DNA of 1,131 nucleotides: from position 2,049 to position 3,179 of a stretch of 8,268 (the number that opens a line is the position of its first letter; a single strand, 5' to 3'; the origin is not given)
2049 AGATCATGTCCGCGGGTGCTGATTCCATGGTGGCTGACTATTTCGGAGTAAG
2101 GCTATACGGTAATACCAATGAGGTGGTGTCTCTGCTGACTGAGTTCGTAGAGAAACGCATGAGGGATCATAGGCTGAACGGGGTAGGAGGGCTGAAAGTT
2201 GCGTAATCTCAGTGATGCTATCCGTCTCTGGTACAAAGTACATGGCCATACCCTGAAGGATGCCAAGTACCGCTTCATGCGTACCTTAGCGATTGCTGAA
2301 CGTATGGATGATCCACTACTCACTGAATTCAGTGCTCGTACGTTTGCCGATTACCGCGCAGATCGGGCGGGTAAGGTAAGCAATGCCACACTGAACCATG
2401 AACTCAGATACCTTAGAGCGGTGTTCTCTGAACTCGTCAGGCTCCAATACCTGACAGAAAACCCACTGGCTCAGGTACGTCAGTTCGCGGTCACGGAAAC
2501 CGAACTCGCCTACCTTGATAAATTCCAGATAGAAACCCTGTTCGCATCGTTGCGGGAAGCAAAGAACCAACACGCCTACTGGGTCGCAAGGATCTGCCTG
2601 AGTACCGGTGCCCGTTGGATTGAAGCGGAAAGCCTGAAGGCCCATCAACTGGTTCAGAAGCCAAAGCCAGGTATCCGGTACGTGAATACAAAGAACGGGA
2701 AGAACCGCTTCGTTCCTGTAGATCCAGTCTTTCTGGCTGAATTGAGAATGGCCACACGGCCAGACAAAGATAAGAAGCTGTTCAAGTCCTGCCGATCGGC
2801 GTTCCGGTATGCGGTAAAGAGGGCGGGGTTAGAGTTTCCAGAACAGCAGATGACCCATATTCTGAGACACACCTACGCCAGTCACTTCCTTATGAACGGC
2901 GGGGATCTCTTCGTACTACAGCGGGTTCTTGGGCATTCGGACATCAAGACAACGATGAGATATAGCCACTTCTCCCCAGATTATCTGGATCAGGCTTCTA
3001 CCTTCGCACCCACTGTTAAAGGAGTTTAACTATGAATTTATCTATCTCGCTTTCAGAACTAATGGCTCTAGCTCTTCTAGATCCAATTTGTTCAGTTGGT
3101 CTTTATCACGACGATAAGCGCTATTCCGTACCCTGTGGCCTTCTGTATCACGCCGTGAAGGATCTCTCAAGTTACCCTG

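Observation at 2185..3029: Short integrase without an arm-binding N-domain, translationally nested onto the replication gene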

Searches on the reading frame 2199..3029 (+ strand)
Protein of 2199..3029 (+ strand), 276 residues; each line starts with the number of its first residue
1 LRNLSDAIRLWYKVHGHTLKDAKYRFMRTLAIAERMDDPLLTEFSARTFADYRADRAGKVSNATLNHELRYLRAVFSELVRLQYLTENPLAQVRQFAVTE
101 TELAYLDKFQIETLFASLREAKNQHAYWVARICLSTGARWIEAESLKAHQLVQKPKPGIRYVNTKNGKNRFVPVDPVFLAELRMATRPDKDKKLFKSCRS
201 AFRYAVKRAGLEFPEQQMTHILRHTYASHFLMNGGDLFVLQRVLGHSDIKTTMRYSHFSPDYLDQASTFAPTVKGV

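Call 4: search_protein_families(library=pfam, proteins=[window:2199-3029:+], max_evalue=0.01)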
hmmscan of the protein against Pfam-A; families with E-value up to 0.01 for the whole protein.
window:2199-3029:+ (276 aa): 2 families
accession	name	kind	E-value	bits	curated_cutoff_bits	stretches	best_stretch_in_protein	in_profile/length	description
PF24624.1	Int_N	-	2.6e-27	95.9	27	1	2-96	3-99/100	Phage integrase, N-terminal domain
PF00589.27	Phage_integrase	-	4.1e-18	66.2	27.1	1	105-258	2-168/172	Phage integrase family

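Call 5: search_protein_families(library=ncbifam, proteins=[window:2199-3029:+], max_evalue=0.01)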
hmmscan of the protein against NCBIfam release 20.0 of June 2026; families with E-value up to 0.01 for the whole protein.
window:2199-3029:+ (276 aa): 9 families
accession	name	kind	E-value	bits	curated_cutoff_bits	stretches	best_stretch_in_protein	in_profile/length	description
NF040815.2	recomb_XerA_Arch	equivalog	1.8e-24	86.7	220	1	45-263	42-259/263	site-specific tyrosine recombinase/integron integrase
TIGR02224.1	recomb_XerC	equivalog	5.9e-22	78.4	335.15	1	39-265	39-284/295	tyrosine recombinase XerC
TIGR02225.1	recomb_XerD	equivalog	1.6e-20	73.6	329.6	1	47-265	44-281/290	site-specific tyrosine recombinase XerD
NF001399.0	PRK00283.1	subfamily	1.4e-19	70.5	279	1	41-266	48-291/300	tyrosine recombinase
TIGR02249.1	integrase_gron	subfamily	1.9e-14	53.8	265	1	199-258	243-300/315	integron integrase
NF002331.0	PRK01287.1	subfamily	3e-12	46.2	371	1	27-263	63-317/365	site-specific tyrosine recombinase XerC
NF011946.0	PRK15417.1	equivalog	2.2e-09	37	435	1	198-258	257-315/337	integron integrase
NF003462.0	PRK05084.1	equivalog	2.9e-08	32.8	267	1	202-263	288-349/360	tyrosine recombinase XerS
NF007371.0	PRK09871.1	subfamily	0.0012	18.5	222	1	206-256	120-172/198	tyrosine-type DNA invertase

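Call 6: search_protein_families(library=phrogs, proteins=[window:2199-3029:+], max_evalue=0.001)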
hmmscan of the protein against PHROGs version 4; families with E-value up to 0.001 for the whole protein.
window:2199-3029:+ (276 aa): 7 families
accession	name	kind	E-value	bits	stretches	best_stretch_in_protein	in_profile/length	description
phrog_1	-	integration and excision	9.6e-57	194.6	1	3-268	165-445/611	integrase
phrog_216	-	integration and excision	5.6e-37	128.5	1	67-271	16-237/301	integrase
phrog_7269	-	integration and excision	3.5e-23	82.3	1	200-271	11-82/89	integrase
phrog_11531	-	integration and excision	1.6e-12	48.6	1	2-77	59-143/144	integrase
phrog_7685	-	integration and excision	4e-11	43.9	1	192-265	157-230/240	integrase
phrog_35951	-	unknown function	2e-05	26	1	200-265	7-69/97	-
phrog_23271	-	unknown function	0.00025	21.9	1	219-257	11-49/67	-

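Call 8: search_dna_similar(query=window:2199-3029:+, collection=phages, mode=protein, max_rows=30)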
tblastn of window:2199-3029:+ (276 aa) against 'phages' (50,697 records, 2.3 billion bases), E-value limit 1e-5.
Records with a match: 614; places in all: 615; records where one place covers at least 80% of the query: 368.
Best place of each record, by identity: <60% 614.
By first word of the organism name: Salmonella 102; Klebsiella 70; Pseudomonas 55; Escherichia 55; Yersinia 46; Vibrio 37; Bacteriophage 33; Burkholderia 28; Ralstonia 26; Peduovirus 19; and 45 more.
By host as written in the record: - 84; Klebsiella pneumoniae 55; Yersinia pestis EV76-CN 26; Escherichia coli 18; Salmonella sp. 18; Ralstonia solanacearum 15; Pseudomonas aeruginosa 13; Salmonella enterica 13; and 205 more.
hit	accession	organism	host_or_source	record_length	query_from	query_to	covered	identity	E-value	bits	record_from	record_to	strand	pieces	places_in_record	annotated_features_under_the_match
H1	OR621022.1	Pseudomonas phage 62-2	Pseudomonas aeruginosa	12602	4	271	97%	48.7%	3e-73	249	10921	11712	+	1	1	integrase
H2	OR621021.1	Pseudomonas phage 54-4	Pseudomonas aeruginosa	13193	4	274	98%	47.1%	9e-71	241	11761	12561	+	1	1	integrase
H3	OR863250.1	Pseudomonas phage PfAC01b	Pseudomonas aeruginosa 01-7071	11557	4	274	98%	47.1%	3e-70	240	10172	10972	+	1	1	tyrosine-type recombinase/integrase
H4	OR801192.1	Pseudomonas phage PfAC04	Pseudomonas aeruginosa 04-5265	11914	4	274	98%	47.1%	3e-70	240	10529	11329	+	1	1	site-specific recombinase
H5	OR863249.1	Pseudomonas phage PfAC01a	Pseudomonas aeruginosa 01-0440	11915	4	274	98%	47.1%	3e-70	240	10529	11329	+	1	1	tyrosine-type recombinase/integrase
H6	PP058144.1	Pseudomonas phage PfAC20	Pseudomonas aeruginosa 20-0447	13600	4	271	97%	47.6%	2e-70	240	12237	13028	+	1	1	tyrosine-type recombinase/integrase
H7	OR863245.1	Pseudomonas phage PfAC11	Pseudomonas aeruginosa 11-7257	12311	4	271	97%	47.6%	2e-70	240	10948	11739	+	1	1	tyrosine-type recombinase/integrase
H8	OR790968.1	Pseudomonas phage PfAC02a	Pseudomonas aeruginosa 02-5135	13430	4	271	97%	47.6%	2e-70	240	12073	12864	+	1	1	tyrosine-type recombinase/integrase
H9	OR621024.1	Pseudomonas phage 99-2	Pseudomonas aeruginosa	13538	4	271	97%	47.6%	2e-70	240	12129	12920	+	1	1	integrase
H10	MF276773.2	Erwinia phage EtG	Erwinia tracheiphila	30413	2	271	98%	46.6%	5e-69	236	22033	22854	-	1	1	integrase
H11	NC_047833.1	Erwinia phage EtG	Erwinia tracheiphila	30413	2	271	98%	46.6%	5e-69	236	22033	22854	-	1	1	integrase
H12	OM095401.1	Yersinia phage vB_YenM_324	Yersinia enterocolitica 324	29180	2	276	100%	45.6%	1e-69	238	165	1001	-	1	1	integrase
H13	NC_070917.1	Yersinia phage vB_YenM_324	Yersinia enterocolitica 324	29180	2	276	100%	45.6%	1e-69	238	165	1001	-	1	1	integrase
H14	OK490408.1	Klebsiella phage Kp4852-2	Klebsiella pneumoniae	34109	2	273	99%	45.9%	5e-69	236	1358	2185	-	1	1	record has no annotation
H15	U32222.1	Escherichia phage 186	-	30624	2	273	99%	45.9%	5e-68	233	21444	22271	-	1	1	int: Int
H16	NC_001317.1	Escherichia phage 186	-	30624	2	273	99%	45.9%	5e-68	233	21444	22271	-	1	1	int: integrase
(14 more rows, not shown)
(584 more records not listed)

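Call 9: get_annotated_region(hit=H1, flank=13000)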
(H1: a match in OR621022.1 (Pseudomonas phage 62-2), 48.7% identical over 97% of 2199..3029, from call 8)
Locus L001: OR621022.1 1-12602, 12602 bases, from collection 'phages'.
description: Pseudomonas phage 62-2, complete genome.
organism: Pseudomonas phage 62-2 (NCBI taxid 3082140)
taxonomy: Viruses; Monodnaviria; Loebvirae; Hofneiviricota; Faserviricetes; Tubulavirales
host: Pseudomonas aeruginosa; source: -; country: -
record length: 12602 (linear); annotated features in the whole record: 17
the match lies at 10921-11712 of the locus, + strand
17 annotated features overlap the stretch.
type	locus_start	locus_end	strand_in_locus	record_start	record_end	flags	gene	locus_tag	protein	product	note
repeat_region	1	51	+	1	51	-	-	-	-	-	-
CDS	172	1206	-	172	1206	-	-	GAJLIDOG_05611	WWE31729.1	putative OLD family nuclease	putative OLD family nuclease CDS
CDS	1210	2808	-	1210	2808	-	-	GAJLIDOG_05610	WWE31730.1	DNA double-strand break repair ATPase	DNA double-strand break repair rad50 ATPase CDS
CDS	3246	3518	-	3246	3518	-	-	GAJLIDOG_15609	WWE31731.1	repressor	repressor CDS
CDS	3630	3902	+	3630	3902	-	-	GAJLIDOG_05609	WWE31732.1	excisionase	excisionase CDS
CDS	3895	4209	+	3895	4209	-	-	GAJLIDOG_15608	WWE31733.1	hypothetical protein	hypothetical protein CDS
CDS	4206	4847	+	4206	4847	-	-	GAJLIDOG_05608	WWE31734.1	DNA cytosine methyltransferase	DNA cytosine methyltransferase CDS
CDS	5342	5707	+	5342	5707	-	-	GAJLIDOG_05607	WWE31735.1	DNA-binding protein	DNA-binding protein gp5-like CDS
CDS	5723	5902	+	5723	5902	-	-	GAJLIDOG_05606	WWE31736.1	hypothetical protein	hypothetical protein CDS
CDS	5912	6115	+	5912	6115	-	-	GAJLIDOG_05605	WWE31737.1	tail virion protein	tail virion protein gp7-like CDS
CDS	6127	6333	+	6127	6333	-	-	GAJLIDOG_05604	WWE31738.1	CoaB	coaB CDS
CDS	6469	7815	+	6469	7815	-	-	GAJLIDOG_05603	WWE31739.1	CoaA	coaA CDS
CDS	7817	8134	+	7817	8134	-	-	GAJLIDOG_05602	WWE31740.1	head virion protein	head virion protein gp6-like CDS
CDS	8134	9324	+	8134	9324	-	-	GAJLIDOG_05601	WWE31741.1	ZOT-like protein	ZOT-like CDS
CDS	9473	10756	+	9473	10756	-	-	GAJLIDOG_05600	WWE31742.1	replication protein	replication protein CDS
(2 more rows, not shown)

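Call 10: get_annotated_region(hit=H16, flank=1500)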
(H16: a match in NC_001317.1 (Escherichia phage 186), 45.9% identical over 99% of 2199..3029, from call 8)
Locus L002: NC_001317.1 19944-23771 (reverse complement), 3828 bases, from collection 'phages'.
description: Escherichia phage 186, complete genome.
organism: Escherichia phage 186 (NCBI taxid 2681630)
taxonomy: Viruses; Duplodnaviria; Heunggongvirae; Uroviricota; Caudoviricetes; Peduoviridae; Eganvirus; Eganvirus ev186
host: -; source: -; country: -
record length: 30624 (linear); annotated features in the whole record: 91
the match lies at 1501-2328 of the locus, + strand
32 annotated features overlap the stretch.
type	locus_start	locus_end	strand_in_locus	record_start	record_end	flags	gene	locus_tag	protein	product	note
CDS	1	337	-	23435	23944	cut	cII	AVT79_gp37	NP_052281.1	CII-like regulator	DNA binding protein; has putative helix-turn-helix motif; required for establishment of lysogeny; activates pE, ...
regulatory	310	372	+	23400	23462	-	-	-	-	promoter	pE; activated by CII, allowing transcription of lysogenic operon; transcript for establishment of lysogeny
protein_bind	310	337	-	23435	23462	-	cII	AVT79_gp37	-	CII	activate pE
protein_bind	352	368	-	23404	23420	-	-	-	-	CI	FR; probably responsible for CI repression of pE promoter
CDS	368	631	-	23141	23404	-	apl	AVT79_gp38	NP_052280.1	Cox-like excisionase and repressor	contains putative helix-turn-helix DNA binding motif; excisionase; binds to attL; repressor: binds between and ...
regulatory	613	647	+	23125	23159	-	-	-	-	promoter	pL; repressed by Apl; inhibited by convergent pR promoter; activated by CI repression of pR; transcription of lysogenic ...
regulatory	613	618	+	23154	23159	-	-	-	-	minus_35_signal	pL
regulatory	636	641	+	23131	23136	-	-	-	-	minus_10_signal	pL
protein_bind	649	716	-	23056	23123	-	-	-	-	Apl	7 binding sites for Apl; locus of goa mutations; repression of pR and pL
protein_bind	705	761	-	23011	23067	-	-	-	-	CI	locus of vir mutations; 3 binding sites for CI repressor; repression of pR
regulatory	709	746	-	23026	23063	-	-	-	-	promoter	pR; repressed by CI and Apl; transcription of early lytic operon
regulatory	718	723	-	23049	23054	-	-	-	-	minus_10_signal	pR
regulatory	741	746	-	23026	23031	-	-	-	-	minus_35_signal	pR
CDS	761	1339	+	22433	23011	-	cI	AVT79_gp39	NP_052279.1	transcriptional repressor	immunity repressor; DNA-binding protein; has positive and negative autoregulation by control of pL; maintenance of ...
protein_bind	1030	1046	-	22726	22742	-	-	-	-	CI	FL; unknown function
CDS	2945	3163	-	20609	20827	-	B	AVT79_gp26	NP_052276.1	transcriptional regulator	C4 Zn finger protein; P2 Ogr and P4 Delta homolog; activate late gene promoters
CDS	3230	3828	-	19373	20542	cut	D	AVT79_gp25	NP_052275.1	tail protein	P2 D homolog; tail protein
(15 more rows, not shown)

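Call 11: get_annotated_region(hit=H3, flank=13000)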
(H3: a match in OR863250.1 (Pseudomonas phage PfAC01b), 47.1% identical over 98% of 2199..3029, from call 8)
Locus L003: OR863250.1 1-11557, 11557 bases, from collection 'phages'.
description: Pseudomonas phage PfAC01b, complete genome.
organism: Pseudomonas phage PfAC01b (NCBI taxid 3113350)
taxonomy: Viruses; Monodnaviria; Loebvirae; Hofneiviricota; Faserviricetes; Tubulavirales; Inoviridae
host: Pseudomonas aeruginosa 01-7071; source: -; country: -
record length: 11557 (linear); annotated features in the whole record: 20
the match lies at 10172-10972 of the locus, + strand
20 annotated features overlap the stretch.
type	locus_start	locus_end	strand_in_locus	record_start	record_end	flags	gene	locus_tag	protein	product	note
CDS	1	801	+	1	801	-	-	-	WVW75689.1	retron St85 family effector protein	ORF1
CDS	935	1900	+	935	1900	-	-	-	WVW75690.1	retron-type RNA-directed DNA polymerase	ORF2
CDS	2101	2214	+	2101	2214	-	-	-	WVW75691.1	hypothetical protein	ORF3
CDS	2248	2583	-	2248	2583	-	-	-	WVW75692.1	hypothetical protein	ORF4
CDS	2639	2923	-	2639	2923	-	-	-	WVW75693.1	DNA-binding protein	ORF5; DNA-binding protein; repressor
CDS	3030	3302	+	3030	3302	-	-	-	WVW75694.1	excisionase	ORF6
CDS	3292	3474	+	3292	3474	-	-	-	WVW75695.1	hypothetical protein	ORF7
CDS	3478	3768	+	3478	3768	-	-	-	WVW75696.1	DUF5447 family protein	ORF8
CDS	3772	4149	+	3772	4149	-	-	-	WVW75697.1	hypothetical protein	ORF9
CDS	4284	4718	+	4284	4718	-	-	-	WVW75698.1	helix destabilizing protein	ORF10; Helix destabilizing protein of bacteriophage Pf1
CDS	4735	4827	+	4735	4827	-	-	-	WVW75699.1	superinfection exclusion protein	ORF11; PfsE (Phage superinfection exclusion protein PA0721)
CDS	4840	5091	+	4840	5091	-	-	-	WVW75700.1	hypothetical protein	ORF12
CDS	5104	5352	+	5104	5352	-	-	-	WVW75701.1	coat protein B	ORF13; coat protein B of bacteriophage Pf1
CDS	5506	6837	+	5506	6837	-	-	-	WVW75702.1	putative coat protein A precursor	ORF14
CDS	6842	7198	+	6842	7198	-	-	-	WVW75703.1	accessory cholera enterotoxin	ORF15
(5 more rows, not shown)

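Call 15: search_protein_families(library=pfam, proteins=[L002:1339-2349:+, L001:10753-11748:+, L003:10004-11011:+, L001:9473-10756:+, L001:3630-3902:+, L001:3246-3518:-], max_evalue=0.01)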
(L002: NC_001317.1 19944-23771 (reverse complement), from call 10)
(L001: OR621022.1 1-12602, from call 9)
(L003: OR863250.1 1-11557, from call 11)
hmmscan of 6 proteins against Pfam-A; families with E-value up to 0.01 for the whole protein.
L002:1339-2349:+ (336 aa): 2 families
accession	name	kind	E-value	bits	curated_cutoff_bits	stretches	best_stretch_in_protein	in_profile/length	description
PF24624.1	Int_N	-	8e-34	116.8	27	1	53-161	1-100/100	Phage integrase, N-terminal domain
PF00589.27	Phage_integrase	-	2.8e-25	89.5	27.1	2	254-317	109-170/172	Phage integrase family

L001:10753-11748:+ (331 aa): 3 families
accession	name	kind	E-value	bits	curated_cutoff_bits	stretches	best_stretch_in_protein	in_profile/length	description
PF24624.1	Int_N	-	3.6e-31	108.3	27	1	56-151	4-100/100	Phage integrase, N-terminal domain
PF00589.27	Phage_integrase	-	5.4e-18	65.8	27.1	1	159-309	2-170/172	Phage integrase family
PF14657.12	Arm-DNA-bind_4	-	0.00087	19.3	22.3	1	22-48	18-44/47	Arm DNA-binding domain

L003:10004-11011:+ (335 aa): 2 families
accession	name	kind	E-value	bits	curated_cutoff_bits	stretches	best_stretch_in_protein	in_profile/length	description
PF24624.1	Int_N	-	3.9e-33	114.6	27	1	56-151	4-100/100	Phage integrase, N-terminal domain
PF00589.27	Phage_integrase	-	9.1e-20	71.6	27.1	1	159-310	2-171/172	Phage integrase family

L001:9473-10756:+ (427 aa): 0 families

L001:3630-3902:+ (90 aa): 1 family
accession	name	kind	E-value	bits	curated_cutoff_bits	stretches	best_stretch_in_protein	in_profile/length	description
PF12728.13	HTH_17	-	0.0021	18.7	27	1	33-68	8-40/51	Helix-turn-helix domain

L001:3246-3518:- (90 aa): 0 families
